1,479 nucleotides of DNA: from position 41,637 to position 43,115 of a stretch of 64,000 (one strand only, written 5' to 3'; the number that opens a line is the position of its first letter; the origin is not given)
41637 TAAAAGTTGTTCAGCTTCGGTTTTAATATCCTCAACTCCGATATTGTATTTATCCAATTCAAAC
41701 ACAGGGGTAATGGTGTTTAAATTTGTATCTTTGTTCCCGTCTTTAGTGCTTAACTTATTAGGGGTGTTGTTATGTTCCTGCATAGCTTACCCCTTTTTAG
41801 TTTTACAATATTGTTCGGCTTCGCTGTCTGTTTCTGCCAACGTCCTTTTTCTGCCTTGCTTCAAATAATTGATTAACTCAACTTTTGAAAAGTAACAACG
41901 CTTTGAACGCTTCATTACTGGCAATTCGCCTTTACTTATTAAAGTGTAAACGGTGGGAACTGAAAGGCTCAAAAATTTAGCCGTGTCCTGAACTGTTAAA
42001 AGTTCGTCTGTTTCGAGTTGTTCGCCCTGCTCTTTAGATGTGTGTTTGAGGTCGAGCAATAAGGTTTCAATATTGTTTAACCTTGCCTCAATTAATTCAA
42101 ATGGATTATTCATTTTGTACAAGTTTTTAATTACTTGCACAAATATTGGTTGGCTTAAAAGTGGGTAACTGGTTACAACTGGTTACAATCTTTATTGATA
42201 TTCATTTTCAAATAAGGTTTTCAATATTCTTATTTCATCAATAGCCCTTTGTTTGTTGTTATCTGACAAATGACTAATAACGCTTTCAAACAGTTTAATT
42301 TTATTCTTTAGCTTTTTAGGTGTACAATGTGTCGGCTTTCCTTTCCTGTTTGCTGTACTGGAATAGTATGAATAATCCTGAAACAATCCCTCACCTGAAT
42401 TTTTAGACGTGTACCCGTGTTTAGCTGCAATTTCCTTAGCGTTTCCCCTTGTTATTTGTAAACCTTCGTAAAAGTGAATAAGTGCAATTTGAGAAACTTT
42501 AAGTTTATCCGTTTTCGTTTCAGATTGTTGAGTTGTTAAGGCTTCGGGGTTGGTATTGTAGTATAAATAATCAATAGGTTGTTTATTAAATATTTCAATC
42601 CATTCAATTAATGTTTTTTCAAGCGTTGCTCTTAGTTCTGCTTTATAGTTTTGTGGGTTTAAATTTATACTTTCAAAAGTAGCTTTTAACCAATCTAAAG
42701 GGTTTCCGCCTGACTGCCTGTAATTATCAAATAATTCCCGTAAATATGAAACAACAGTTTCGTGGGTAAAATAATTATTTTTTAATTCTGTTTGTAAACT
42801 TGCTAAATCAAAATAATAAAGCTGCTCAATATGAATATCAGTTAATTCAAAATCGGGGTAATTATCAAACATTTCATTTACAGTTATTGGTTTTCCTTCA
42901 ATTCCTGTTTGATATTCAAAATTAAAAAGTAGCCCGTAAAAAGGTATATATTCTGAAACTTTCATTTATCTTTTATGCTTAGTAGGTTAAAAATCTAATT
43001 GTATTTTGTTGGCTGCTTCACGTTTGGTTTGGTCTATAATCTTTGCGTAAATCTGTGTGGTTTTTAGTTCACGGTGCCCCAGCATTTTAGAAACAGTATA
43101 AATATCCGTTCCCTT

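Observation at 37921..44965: Candidate Bacteroidota phage satellite: 7-kb int/xis/helicase/ori/primase/TerS-like element at mnmE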

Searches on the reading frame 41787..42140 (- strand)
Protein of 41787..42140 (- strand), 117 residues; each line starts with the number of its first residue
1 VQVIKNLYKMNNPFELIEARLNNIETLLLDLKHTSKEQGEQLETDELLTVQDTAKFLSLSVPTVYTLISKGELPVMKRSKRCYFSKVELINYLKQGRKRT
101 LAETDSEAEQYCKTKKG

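Call 7: search_protein_families(library=pfam, proteins=[window:41787-42140:-], max_evalue=0.1)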
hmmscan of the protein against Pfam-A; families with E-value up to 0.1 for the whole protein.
window:41787-42140:- (117 aa): 2 families
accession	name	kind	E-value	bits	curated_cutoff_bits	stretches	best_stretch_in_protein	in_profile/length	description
PF12728.13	HTH_17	-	5.4e-13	49.4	27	1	47-96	1-50/51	Helix-turn-helix domain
PF21531.3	Rv2175c_wHTH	-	0.012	16.1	27.1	1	44-80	11-48/57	DNA-binding protein Rv2175c, wHTH domain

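Call 8: search_protein_families(library=phrogs, proteins=[window:41787-42140:-], max_evalue=0.1)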
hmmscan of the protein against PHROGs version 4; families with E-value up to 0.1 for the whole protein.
window:41787-42140:- (117 aa): 16 families
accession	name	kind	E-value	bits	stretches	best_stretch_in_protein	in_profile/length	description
phrog_25262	-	unknown function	4.7e-10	40.4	1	38-116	25-104/106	-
phrog_66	-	integration and excision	6.8e-09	36.9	1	32-107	78-154/412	excisionase and transcriptional regulator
phrog_15534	-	DNA, RNA and nucleotide metabolism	3.6e-08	34.9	1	25-97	20-92/93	HTH DNA binding protein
phrog_668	-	DNA, RNA and nucleotide metabolism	2.1e-07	31.8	1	9-113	23-130/181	HTH DNA binding protein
phrog_2907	-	integration and excision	9.9e-07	30.2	1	45-116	4-82/117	excisionase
phrog_7338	-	unknown function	2.3e-05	25.6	1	38-99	22-83/87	-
phrog_6401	-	DNA, RNA and nucleotide metabolism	0.00016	22.5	1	42-98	4-61/64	DNA binding protein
phrog_25665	-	integration and excision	0.00022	22.4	1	38-100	16-78/93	excisionase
phrog_1877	-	DNA, RNA and nucleotide metabolism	0.00064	20.6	1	45-109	58-122/129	DNA binding protein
phrog_10045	-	DNA, RNA and nucleotide metabolism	0.022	15.6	1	43-74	16-47/74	HTH DNA binding protein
phrog_575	-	integration and excision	0.026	15.6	1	49-86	15-51/71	Cox-like excisionase and repressor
phrog_27100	-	unknown function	0.038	14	1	38-89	124-174/386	-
phrog_26797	-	unknown function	0.064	14.1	1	15-52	46-81/117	-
phrog_17563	-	unknown function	0.071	14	1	32-97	96-159/170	-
phrog_24324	-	unknown function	0.078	14.2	0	84-112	41-69/92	-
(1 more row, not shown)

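Call 9: search_protein_families(library=ncbifam, proteins=[window:41787-42140:-], max_evalue=0.1)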
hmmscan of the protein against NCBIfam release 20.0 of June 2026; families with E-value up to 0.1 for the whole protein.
window:41787-42140:- (117 aa): 3 families
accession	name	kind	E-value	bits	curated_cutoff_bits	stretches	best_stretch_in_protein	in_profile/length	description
NF047737.1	antiphage_MADS1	equivalog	4.1e-08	33.3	80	1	45-89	1-45/49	methylation-associated defense system helix-turn-helix domain-containing protein MAD1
TIGR01764.1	excise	domain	2.5e-06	27.8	28.8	1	47-95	1-49/49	excisionase family DNA-binding protein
NF040990.2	MamR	equivalog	0.05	13.9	100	1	29-80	24-76/91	magnetosome protein MamR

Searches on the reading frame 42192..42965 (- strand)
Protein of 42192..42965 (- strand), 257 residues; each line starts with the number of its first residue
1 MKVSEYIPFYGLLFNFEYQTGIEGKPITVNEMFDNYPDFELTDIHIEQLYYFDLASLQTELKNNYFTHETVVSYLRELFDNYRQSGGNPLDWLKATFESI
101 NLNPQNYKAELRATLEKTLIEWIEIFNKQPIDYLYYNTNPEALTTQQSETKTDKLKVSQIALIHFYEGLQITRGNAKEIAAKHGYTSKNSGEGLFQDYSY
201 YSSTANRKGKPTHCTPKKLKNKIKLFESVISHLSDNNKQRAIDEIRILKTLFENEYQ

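Call 7: search_protein_families(library=pfam, proteins=[window:42192-42965:-], max_evalue=0.1)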
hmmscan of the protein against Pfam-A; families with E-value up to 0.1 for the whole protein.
window:42192-42965:- (257 aa): 1 family
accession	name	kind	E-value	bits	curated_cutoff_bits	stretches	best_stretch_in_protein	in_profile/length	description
PF16470.10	S8_pro-domain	-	0.0053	17.8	25.5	1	173-240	11-76/79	Peptidase S8 pro-domain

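Call 8: search_protein_families(library=phrogs, proteins=[window:42192-42965:-], max_evalue=0.1)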
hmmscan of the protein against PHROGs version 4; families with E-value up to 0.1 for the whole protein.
window:42192-42965:- (257 aa): 1 family
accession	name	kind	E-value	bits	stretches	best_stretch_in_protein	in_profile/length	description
phrog_35584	-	unknown function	0.036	15.6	0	217-250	11-45/62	-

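Call 9: search_protein_families(library=ncbifam, proteins=[window:42192-42965:-], max_evalue=0.1)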
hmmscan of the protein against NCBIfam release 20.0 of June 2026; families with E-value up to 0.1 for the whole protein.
window:42192-42965:- (257 aa): 1 family
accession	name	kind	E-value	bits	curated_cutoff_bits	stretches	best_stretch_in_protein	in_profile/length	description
NF033520.1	transpos_IS982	equivalog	0.032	13.8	130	1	163-237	139-215/243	IS982 family transposase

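Call 81: search_protein_families(library=padloc, proteins=[window:42192-42965:-], max_evalue=0.01)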
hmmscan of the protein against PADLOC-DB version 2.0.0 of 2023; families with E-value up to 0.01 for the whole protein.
window:42192-42965:- (257 aa): 0 families

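Call 87: search_solved_structures(query=window:42192-42965:-, max_evalue=1)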
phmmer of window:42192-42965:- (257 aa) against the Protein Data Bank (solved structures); distinct sequences matched with E-value up to 1: 3.
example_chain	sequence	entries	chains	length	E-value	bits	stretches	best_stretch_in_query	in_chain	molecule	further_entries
1yir_A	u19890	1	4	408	0.34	13.6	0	42-80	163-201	Nicotinate phosphoribosyltransferase 2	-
4xdn_A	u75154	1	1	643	0.64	12.7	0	9-78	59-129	MAU2 chromatid cohesion factor homolog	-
5w94_A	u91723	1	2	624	0.65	12.7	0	9-78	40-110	MAU2 chromatid cohesion factor homolog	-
